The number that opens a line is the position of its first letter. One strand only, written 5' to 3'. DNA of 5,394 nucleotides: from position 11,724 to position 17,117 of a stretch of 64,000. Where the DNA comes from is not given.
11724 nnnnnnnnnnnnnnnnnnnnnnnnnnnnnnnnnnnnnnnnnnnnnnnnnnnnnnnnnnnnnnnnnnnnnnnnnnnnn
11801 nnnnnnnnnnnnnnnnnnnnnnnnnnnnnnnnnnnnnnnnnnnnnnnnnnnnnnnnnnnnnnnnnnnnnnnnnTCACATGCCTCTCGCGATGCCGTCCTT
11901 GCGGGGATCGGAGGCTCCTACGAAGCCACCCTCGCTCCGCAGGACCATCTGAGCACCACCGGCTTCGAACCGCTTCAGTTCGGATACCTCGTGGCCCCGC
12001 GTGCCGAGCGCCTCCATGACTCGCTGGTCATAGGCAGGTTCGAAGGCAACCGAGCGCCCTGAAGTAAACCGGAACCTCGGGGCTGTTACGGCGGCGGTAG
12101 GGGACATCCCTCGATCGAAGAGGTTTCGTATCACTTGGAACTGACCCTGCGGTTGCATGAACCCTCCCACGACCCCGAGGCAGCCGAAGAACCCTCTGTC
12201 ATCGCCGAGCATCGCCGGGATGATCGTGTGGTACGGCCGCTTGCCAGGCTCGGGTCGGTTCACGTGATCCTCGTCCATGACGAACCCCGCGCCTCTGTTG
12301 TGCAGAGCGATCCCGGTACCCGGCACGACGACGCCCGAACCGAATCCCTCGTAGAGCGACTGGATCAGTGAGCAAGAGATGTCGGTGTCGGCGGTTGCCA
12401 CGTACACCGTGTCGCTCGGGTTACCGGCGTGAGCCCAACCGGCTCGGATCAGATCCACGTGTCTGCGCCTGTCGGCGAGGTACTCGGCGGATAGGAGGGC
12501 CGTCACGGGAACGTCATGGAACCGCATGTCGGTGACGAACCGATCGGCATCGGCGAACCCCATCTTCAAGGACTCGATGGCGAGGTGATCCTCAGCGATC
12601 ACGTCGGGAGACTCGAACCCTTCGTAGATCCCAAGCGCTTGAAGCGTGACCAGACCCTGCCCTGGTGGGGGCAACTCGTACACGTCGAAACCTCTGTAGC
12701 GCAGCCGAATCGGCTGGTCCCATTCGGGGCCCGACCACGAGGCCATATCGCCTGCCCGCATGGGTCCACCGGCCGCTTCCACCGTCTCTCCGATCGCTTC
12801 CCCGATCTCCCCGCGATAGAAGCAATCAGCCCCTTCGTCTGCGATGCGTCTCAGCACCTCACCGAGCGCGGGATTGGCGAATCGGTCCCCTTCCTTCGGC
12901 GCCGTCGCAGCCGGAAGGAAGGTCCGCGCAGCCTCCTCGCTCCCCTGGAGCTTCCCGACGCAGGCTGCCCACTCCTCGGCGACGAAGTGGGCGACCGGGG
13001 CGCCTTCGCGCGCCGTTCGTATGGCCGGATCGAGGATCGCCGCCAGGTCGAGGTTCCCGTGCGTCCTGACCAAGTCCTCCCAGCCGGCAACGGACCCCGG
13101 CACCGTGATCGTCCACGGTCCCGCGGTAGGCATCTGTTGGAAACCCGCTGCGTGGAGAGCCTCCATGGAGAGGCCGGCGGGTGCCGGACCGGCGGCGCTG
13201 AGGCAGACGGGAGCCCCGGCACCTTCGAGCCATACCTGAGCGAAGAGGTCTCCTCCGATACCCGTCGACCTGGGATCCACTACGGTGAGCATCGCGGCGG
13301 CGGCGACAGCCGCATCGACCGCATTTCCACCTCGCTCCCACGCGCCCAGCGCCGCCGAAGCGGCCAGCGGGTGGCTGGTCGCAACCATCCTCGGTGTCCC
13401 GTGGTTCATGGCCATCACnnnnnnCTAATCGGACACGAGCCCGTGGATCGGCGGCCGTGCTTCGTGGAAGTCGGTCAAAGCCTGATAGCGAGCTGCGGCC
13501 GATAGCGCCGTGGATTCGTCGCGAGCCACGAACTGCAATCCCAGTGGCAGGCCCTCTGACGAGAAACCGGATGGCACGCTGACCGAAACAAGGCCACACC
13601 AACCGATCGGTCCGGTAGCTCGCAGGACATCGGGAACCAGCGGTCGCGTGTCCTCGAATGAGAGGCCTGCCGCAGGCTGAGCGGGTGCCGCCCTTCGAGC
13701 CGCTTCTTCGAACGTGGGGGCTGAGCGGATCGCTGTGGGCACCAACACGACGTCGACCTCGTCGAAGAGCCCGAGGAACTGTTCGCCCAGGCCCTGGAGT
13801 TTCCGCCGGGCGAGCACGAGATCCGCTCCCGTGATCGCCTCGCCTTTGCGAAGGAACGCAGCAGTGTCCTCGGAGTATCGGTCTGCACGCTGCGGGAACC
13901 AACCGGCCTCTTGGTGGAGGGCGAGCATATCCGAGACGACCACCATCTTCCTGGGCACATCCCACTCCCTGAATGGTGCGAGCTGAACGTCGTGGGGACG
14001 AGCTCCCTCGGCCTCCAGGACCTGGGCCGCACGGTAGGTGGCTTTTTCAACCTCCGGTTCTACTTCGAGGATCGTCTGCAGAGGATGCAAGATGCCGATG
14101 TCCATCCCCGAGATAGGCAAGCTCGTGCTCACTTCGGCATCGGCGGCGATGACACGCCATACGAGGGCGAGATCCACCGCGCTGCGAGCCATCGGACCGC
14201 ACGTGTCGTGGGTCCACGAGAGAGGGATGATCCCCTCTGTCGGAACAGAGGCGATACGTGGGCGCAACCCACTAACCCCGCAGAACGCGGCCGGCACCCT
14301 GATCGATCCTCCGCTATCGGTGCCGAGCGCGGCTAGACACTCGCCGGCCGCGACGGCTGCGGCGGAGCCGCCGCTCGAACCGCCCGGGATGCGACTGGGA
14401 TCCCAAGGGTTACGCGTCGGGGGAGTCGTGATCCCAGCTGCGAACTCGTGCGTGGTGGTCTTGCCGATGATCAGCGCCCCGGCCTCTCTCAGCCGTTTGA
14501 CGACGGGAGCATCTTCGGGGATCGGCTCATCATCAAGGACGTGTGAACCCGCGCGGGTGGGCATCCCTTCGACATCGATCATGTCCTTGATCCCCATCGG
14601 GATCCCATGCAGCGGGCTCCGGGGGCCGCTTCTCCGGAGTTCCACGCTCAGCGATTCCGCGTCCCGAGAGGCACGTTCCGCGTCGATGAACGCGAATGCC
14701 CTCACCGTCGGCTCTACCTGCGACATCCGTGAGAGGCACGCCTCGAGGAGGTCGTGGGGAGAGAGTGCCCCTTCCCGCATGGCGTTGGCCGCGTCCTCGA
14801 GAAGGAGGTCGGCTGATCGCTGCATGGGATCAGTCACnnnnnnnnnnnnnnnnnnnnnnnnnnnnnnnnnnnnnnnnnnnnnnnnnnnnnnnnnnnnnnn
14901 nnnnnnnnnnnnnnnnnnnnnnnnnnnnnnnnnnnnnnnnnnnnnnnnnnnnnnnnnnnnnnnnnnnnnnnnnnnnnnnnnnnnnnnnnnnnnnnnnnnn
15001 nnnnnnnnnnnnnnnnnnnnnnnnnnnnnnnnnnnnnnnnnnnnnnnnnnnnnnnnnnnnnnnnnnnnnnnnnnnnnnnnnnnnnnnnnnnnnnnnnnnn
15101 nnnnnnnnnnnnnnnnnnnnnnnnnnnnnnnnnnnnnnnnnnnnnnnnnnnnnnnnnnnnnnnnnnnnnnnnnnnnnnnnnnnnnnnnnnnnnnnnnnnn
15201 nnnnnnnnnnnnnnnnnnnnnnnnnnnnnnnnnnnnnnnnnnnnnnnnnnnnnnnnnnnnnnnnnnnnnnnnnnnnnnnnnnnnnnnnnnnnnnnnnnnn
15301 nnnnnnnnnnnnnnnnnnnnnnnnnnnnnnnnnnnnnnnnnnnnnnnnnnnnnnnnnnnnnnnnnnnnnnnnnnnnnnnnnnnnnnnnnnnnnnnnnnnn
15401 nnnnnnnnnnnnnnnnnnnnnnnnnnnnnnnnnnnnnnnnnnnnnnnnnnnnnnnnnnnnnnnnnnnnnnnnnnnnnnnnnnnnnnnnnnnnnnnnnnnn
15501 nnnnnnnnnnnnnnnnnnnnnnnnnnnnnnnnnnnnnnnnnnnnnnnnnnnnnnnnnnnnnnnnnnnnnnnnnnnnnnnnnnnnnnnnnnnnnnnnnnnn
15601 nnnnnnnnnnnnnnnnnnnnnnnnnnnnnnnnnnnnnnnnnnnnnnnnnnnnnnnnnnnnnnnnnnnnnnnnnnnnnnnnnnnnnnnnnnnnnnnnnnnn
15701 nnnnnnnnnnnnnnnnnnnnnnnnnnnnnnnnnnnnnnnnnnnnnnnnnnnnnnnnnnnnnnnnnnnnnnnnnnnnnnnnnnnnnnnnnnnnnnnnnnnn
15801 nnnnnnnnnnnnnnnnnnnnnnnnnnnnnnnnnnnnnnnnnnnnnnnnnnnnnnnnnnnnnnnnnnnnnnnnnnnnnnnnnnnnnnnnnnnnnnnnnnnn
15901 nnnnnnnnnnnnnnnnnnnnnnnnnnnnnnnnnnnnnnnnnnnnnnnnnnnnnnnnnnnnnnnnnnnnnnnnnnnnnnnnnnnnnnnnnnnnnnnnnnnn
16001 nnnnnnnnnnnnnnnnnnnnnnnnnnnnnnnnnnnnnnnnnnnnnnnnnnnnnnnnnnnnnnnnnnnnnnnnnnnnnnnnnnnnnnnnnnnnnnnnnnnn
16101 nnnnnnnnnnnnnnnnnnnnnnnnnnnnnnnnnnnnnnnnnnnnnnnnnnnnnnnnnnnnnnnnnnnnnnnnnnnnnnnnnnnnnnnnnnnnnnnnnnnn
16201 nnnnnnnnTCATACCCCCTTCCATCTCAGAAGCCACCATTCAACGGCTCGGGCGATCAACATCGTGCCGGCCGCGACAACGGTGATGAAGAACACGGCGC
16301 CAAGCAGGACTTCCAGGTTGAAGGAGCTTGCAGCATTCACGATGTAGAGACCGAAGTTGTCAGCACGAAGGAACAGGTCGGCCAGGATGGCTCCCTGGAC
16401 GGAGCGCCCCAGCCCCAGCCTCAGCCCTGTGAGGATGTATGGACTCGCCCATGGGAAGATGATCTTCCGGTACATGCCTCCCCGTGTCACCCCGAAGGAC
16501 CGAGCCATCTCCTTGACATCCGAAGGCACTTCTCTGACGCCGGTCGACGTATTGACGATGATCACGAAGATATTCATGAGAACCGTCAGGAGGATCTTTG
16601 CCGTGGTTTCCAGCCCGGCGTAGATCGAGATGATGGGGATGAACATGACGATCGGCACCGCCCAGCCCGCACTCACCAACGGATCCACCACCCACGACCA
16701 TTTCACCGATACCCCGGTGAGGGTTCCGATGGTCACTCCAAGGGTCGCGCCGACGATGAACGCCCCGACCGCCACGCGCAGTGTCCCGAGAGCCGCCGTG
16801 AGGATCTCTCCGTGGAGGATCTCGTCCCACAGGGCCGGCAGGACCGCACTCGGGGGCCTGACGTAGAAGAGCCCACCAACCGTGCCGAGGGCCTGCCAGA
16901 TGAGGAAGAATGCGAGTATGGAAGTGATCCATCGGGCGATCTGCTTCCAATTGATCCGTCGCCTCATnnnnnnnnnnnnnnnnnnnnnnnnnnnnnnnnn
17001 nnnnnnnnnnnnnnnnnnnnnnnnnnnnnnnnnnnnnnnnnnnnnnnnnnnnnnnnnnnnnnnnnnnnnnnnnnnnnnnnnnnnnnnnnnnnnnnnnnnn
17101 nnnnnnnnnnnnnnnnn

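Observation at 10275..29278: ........-core palindrome occurs five times, only in three promoter regions, ending next to a GntR/FadR regulator gene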

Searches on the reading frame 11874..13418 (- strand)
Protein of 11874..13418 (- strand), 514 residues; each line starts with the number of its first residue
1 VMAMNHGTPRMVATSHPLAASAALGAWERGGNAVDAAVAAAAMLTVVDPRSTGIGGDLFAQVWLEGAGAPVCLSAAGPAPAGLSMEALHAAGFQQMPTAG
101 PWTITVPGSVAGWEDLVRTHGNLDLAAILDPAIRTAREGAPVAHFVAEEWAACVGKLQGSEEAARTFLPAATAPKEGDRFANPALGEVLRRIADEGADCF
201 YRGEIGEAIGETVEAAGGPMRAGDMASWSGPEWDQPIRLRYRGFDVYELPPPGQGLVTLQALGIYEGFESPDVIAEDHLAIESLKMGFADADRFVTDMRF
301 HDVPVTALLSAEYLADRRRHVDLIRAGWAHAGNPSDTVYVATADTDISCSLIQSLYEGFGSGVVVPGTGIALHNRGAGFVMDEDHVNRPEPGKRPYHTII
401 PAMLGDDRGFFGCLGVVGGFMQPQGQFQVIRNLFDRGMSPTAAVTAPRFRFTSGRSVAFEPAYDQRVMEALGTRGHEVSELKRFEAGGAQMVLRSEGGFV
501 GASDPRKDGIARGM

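Call 8: search_protein_families(library=pfam, proteins=[window:11874-13418:-])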
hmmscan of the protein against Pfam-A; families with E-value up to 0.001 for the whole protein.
window:11874-13418:- (514 aa): 1 family
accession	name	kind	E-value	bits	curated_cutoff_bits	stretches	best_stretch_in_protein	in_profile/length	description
PF01019.26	G_glu_transpept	-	8e-130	434.5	27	1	28-509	5-512/512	Gamma-glutamyltranspeptidase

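Call 35: search_solved_structures(query=window:11874-13418:-, max_evalue=1e-10)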
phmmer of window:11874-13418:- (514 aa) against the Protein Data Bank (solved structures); distinct sequences matched with E-value up to 1e-10: 28.
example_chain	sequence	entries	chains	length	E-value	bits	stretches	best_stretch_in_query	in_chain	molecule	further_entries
2nlz_A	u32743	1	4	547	4.5e-119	401.8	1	10-510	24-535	Cephalosporin acylase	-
2i3o_A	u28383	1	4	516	7.7e-64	219.6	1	11-511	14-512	Gamma-glutamyltransferase related protein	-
4y23_A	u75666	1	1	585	4.6e-55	190.6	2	7-323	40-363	Gamma glutamyl transpeptidase,Gamma-glutamyltranspeptidase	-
5hft_A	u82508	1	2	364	3.7e-43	151.3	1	4-334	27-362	Gamma-glutamyltranspeptidase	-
5y9b_A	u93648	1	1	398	4.5e-41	144.5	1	7-323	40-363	Gamma glutamyl transpeptidase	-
5xlu_A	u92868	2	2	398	8.4e-41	143.5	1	7-323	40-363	Gamma glutamyl transpeptidase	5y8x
3a75_A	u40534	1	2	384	2.1e-40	142.3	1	7-327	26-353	Gamma-glutamyltranspeptidase large chain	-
4ott_A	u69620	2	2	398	2.2e-40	142.2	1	7-323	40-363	Gamma glutamyl transpeptidase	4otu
3whq_A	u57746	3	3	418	2.8e-40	141.8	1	7-327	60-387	Gamma-glutamyltranspeptidase large chain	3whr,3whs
2e0w_A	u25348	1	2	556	1.3e-39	139.6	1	11-507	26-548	Gamma-glutamyltranspeptidase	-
2v36_A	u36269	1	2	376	1.6e-39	139.4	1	7-327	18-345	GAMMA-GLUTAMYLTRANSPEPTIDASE LARGE CHAIN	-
2nqo_A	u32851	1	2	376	9.8e-35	123.5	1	11-314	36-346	Gamma-glutamyltranspeptidase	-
2qm6_A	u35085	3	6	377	9.9e-35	123.5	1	11-314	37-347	Gamma-glutamyltranspeptidase | Gamma-glutamyltranspeptidase (Ggt) Large subunit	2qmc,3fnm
5bpk_A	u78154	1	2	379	1e-34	123.5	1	11-314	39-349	Gamma-glutamyltranspeptidase (Ggt)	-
2dbu_A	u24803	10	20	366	5e-30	108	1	11-326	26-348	Gamma-glutamyltranspeptidase | Gamma-glutamyltranspeptidase large chain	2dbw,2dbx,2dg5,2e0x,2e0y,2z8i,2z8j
5hft_B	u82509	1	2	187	1e-23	87.2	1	338-513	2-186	Gamma-glutamyltranspeptidase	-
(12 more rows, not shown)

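Call 36: search_protein_families(library=ncbifam, proteins=[window:11874-13418:-], max_evalue=0.00001)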
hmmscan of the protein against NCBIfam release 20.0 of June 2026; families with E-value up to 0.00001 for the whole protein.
window:11874-13418:- (514 aa): 2 families
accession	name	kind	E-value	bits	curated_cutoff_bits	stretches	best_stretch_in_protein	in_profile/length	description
TIGR00066.1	g_glut_trans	equivalog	1.1e-86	291.4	357.85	1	11-506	2-518/518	gamma-glutamyltransferase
NF007187.0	PRK09615.1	equivalog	2.4e-42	145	990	1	10-507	50-573/581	gamma-glutamyltransferase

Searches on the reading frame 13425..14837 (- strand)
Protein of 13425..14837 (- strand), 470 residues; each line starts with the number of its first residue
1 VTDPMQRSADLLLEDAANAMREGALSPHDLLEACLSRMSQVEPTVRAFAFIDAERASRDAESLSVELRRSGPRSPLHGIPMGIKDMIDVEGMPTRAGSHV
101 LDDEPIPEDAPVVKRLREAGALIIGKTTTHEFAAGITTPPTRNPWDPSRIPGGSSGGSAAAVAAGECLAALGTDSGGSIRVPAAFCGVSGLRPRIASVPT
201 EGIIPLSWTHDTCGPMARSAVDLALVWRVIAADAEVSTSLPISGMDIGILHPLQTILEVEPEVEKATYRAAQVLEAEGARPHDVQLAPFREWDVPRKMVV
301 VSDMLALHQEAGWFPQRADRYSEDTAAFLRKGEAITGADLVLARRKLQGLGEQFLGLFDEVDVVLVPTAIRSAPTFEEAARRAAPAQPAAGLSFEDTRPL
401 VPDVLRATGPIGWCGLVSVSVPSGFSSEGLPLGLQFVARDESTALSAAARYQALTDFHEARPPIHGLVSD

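Call 8: search_protein_families(library=pfam, proteins=[window:13425-14837:-])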
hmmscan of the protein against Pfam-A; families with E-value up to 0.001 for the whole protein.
window:13425-14837:- (470 aa): 1 family
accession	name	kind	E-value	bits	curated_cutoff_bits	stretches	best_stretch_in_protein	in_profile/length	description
PF01425.27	Amidase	-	1.9e-90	304.5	27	1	29-440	1-438/445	Amidase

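Call 36: search_protein_families(library=ncbifam, proteins=[window:13425-14837:-], max_evalue=0.00001)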
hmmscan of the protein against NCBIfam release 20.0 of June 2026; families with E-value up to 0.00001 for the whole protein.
window:13425-14837:- (470 aa): 26 families (the best 25 are shown)
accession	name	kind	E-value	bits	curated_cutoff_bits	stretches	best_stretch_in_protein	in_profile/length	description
NF005688.0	PRK07488.1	equivalog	6.5e-84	282.5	532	1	7-292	7-295/474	indoleacetamide hydrolase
NF004815.0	PRK06169.1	equivalog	1.3e-71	241.6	506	1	9-462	8-466/471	amidase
NF005460.0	PRK07056.1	subfamily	2.2e-71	241.2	447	1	13-423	10-420/457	amidase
NF006631.0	PRK09201.1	equivalog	7.4e-67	226.1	461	1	13-451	9-451/466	AtzE family amidohydrolase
NF005450.0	PRK07042.1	equivalog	3.1e-65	220.4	458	1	6-461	2-458/464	amidase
TIGR00132.1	gatA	equivalog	2e-64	218.1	481.1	2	21-242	6-230/466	Asp-tRNA(Asn)/Glu-tRNA(Gln) amidotransferase subunit GatA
TIGR02715.1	amido_AtzE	subfamily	2.7e-63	214.5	425.75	1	15-452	4-445/452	AtzE family amidohydrolase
NF004816.0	PRK06170.1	equivalog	4.9e-63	213.4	503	1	13-449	14-476/493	amidase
NF009119.0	PRK12470.1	equivalog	6.3e-63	213.4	498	1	16-463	14-460/462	amidase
NF004717.0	PRK06061.1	equivalog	2e-62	211.5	498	1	12-463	18-475/483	amidase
NF005687.0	PRK07487.1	subfamily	1.6e-60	205.2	428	1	14-450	11-451/468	amidase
NF004766.0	PRK06102.1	equivalog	7.6e-58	196.7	559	1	16-441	13-435/455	amidase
NF006043.0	PRK08186.1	subfamily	8.7e-58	196.1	487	1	7-377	3-382/600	allophanate hydrolase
NF005686.0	PRK07486.1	subfamily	1.5e-56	192.1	465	1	15-464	18-482/486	amidase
NF006169.0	PRK08310.1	equivalog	3.5e-56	191.3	391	1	72-441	22-378/395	amidase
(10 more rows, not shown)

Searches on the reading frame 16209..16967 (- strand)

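Call 8: search_protein_families(library=pfam, proteins=[window:16209-16967:-])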
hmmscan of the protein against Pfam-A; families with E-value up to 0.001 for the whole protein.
window:16209-16967:- (252 aa): 1 family
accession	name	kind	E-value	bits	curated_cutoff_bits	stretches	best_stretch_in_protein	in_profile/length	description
PF00528.27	BPD_transp_1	-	1.6e-23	83.9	26.4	1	77-241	1-173/184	Binding-protein-dependent transport system inner membrane component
